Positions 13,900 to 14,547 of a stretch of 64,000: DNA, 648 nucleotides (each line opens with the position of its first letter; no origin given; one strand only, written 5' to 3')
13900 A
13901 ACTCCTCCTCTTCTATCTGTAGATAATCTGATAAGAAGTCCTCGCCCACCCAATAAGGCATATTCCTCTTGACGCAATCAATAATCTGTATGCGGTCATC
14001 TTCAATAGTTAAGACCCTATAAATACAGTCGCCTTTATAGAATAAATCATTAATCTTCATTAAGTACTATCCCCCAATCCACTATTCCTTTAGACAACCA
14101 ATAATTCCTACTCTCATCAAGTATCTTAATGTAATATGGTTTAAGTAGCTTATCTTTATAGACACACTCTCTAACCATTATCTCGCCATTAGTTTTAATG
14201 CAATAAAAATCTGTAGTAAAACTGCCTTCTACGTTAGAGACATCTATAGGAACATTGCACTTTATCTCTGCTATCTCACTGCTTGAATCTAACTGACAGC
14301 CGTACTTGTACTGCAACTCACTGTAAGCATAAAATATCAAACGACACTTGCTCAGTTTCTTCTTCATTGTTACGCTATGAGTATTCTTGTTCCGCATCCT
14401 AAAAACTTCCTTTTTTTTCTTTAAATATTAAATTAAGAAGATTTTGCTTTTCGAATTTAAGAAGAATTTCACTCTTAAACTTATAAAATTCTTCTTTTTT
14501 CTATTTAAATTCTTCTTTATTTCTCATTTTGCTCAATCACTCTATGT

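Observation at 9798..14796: Tn7-like element inserted 10 bp downstream of rpsR: a possible undescribed attachment site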

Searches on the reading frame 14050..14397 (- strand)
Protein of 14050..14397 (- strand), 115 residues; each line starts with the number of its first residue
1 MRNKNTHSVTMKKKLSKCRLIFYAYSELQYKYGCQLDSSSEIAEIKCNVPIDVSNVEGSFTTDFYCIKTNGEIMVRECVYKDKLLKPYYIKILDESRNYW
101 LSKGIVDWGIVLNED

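Call 10: search_protein_families(library=pfam, proteins=[window:14050-14397:-], max_evalue=0.01)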
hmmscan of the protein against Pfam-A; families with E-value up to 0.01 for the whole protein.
window:14050-14397:- (115 aa): 0 families

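Call 80: search_solved_structures(query=window:14050-14397:-, max_evalue=10, show_alignments=2)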
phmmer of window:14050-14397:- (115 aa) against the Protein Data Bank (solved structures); distinct sequences matched with E-value up to 10: 1.
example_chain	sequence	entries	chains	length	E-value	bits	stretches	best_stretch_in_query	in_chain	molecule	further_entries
3tdn_A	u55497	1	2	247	1.1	12.9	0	47-80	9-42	FLR SYMMETRIC ALPHA-BETA TIM BARREL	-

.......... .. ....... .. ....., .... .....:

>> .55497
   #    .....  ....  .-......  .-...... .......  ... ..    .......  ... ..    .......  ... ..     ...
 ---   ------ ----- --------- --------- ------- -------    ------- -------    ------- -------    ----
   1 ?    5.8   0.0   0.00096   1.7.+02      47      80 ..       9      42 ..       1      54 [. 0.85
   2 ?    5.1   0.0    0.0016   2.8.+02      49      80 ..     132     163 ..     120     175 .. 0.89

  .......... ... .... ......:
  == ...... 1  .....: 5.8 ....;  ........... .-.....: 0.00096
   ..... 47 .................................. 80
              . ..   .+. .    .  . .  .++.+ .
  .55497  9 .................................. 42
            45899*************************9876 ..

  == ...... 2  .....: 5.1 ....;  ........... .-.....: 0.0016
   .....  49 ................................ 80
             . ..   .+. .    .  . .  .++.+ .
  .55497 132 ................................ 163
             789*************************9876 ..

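Call 83: find_homologous_proteins(query=window:14050-14397:-, max_evalue=0.001)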
Query window:14050-14397:- (115 aa): 114 proteins with E <= 0.001 among 116 candidates.
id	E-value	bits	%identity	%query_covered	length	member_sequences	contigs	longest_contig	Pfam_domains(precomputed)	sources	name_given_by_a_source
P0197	3.8e-72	258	100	100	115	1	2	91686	-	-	-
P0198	5.7e-61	222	84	100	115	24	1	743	-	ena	-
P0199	4.5e-57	209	79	100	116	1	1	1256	-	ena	-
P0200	2.0e-56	207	79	100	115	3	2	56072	-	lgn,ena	-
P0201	2.7e-56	207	79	99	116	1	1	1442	-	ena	-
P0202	5.9e-56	206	78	100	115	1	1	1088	-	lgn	-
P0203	2.1e-55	204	76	100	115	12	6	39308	-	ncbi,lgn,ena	-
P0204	1.5e-54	201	75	100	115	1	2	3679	-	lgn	-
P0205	2.7e-54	200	75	99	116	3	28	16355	-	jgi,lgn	-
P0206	3.1e-54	200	77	99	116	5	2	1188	-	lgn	-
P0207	4.4e-54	199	75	100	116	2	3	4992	-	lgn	-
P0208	5.6e-54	199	75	99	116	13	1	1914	-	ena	-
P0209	5.9e-54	199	72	100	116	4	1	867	PF08722.18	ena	-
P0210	6.8e-54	199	78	100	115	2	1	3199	-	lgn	-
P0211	1.5e-53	198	73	100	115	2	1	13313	-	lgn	-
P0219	4.6e-51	190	75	100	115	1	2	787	PF08722.18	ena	-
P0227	9.4e-50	186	68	99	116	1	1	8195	PF08722.18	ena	-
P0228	1.2e-49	185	70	100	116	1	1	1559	PF08722.18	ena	-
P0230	1.0e-48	182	70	100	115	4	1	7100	PF08722.18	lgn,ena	-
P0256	3.4e-41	158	64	100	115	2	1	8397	PF08722.18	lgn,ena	-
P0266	1.6e-39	153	63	99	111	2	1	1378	PF08722.18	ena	-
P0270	2.8e-38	149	58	100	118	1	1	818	PF08722.18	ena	-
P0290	2.3e-34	136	57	98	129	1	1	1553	PF08722.18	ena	-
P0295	4.7e-32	128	52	100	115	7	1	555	PF08722.18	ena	-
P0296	7.0e-32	128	55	98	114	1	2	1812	PF08722.18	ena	-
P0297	1.8e-31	127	55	98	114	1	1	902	PF08722.18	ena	-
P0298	1.1e-30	124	54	98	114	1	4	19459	PF08722.18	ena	-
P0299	1.6e-29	120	51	98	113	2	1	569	PF08722.18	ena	-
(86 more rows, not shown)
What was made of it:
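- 14050..14397 (-): tnsA' (115 aa): the TnsA N-terminal nuclease-fold domain only, with no C-terminal domain. The family is uniformly about 115 aa (call 83).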

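Call 86: search_protein_families(library=pfam, alignment_id=A3, max_evalue=0.1)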
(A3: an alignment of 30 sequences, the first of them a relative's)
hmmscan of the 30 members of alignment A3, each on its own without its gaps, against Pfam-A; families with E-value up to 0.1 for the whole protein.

A. member 1, P0197 (115 aa): 0 families

B. families by the number of members that match (of 30 scanned): 6 families
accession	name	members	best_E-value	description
PF08722.17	Tn7_TnsA-like_N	26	9.9e-09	TnsA-like endonuclease N terminal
PF24882.1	WHD_ORC2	1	0.018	ORC2 WHD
PF10353.14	DUF2430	1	0.018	Protein of unknown function (DUF2430)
PF14949.11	ARF7EP_C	1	0.053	ARF7 effector protein C-terminus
PF17550.7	PsaF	1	0.084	Family of unknown function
PF20472.4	PDDEXK_11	1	0.087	PD-(D/E)XK nuclease superfamily domain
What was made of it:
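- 14050..14397 (-): 26 of 30 family members match PF08722 (call 86).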

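Call 91: predict_structure(alignment_id=A3)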
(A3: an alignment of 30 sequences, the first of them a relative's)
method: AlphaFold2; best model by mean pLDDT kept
length: 115 residues; sequences in the alignment: 30
mean_pLDDT: 92.6   pTM: 0.84
mean pLDDT of the five models: 92.6, 91.5, 91.3, 90.3, 89.7
residues with pLDDT >= 90: 92; 70-90: 22; 50-70: 1; < 50: 0
segments of 3 or more residues with pLDDT < 50: none
pLDDT, mean of each block of 10 residues (from residue 1): 79 93 92 97 95 87 97 97 94 96 97 82
secondary structure, 60 per line:
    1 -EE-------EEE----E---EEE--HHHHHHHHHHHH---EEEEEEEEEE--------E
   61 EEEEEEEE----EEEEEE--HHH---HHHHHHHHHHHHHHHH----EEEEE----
elements in order: E11-13 E22-24 H27-38 E42-51 E60-68 E73-78 H87-102 E107-111
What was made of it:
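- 14050..14397 (-): AF2 model with pLDDT 92.6 (call 91).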

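Call 93: fold_search(model_id=the predicted structure, library=pdb)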
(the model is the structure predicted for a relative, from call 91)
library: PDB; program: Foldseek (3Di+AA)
matches with E <= 10: 602; with E <= 0.001: 3
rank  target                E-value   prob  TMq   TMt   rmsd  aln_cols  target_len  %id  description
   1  1t0f_A                1.1e-06  1.00  0.80  0.36   3.3       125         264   17  Crystal Structure of the TnsA/TnsC(504-555) complex (released 2004-11-09)
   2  1t0f_B                4.1e-06  1.00  0.80  0.37   2.8       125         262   18  Crystal Structure of the TnsA/TnsC(504-555) complex (released 2004-11-09)
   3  1f1z_A                1.3e-05  1.00  0.80  0.37   3.4       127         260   17  TNSA, a catalytic component of the TN7 transposition system (released 2000-06-28)
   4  2vld_A                4.9e-02  0.51  0.35  0.20  10.7       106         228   12  crystal structure of a repair endonuclease from Pyrococcus abyssi (released 2009-05-19)
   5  2vld_B                7.6e-02  0.60  0.30  0.17   6.1        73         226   12  crystal structure of a repair endonuclease from Pyrococcus abyssi (released 2009-05-19)
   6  8r6u_A                7.6e-02  0.38  0.33  0.05   7.6       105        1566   11  Structure of the SFTSV L protein in a transcription-priming state without capped RNA [TRANSCRIPTION-PRIMING (in vitro) (released 2024-04-24)
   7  6p4f_B                8.7e-02  0.82  0.44  0.16   4.0        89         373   21  Crystal structure of the XPB-Bax1-forked DNA ternary complex (released 2020-06-17)
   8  9iab_A                9.9e-02  0.25  0.28  0.15   7.6        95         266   13  Structure of the Argonaute-associated Cas4 family protein 1 (ACE1) from Chroococcidiopsis thermalis (CtACE1) (released 2025-04-23)
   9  5gke_A                1.1e-01  0.41  0.37  0.21  10.1       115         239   10  Structure of EndoMS-dsDNA1 complex (released 2016-11-02)
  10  6p4o_D                1.2e-01  0.63  0.41  0.13   5.3        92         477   25  Complex of XPB helicase with Bax1 endonuclease from Sulfurisphaera tokodaii at 3.15 Angstroms resolution (released 2020-06-03)
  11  7ori_A                1.3e-01  0.51  0.38  0.04   6.0        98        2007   17  La Crosse virus polymerase at replication late-elongation stage (released 2022-02-16)
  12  7lw9_A                1.4e-01  0.38  0.30  0.16   8.5        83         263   16  Human Exonuclease 5 crystal structure in complex with ssDNA, Sm, and Na (released 2021-07-14)
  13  7lw8_A                1.6e-01  0.41  0.29  0.15   6.7        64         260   19  Human Exonuclease 5 crystal structure in complex with a ssDNA (released 2021-07-14)
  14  9iac_A                1.6e-01  0.20  0.27  0.16   7.4        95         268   12  Structure of the Argonaute-associated Cas4 family protein 1 (ACE1) from Microcystis aeruginosa (MaACE1) (released 2025-04-23)
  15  7lw7                  1.7e-01  0.25  0.31  0.15   9.6       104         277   13  Human Exonuclease 5 crystal structure (released 2021-07-14)
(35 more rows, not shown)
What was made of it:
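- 14050..14397 (-): Foldseek top hits are Tn7 TnsA 1t0f/1f1z, TMq 0.80, E 1e-6 (call 93).
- On Tn7-like transposons: The fold matches TnsA (TMq 0.80; calls 91, 93) and most family members hit PF08722 (call 86).
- TnsA fold by AlphaFold2 plus Foldseek (calls 91, 93, 86).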
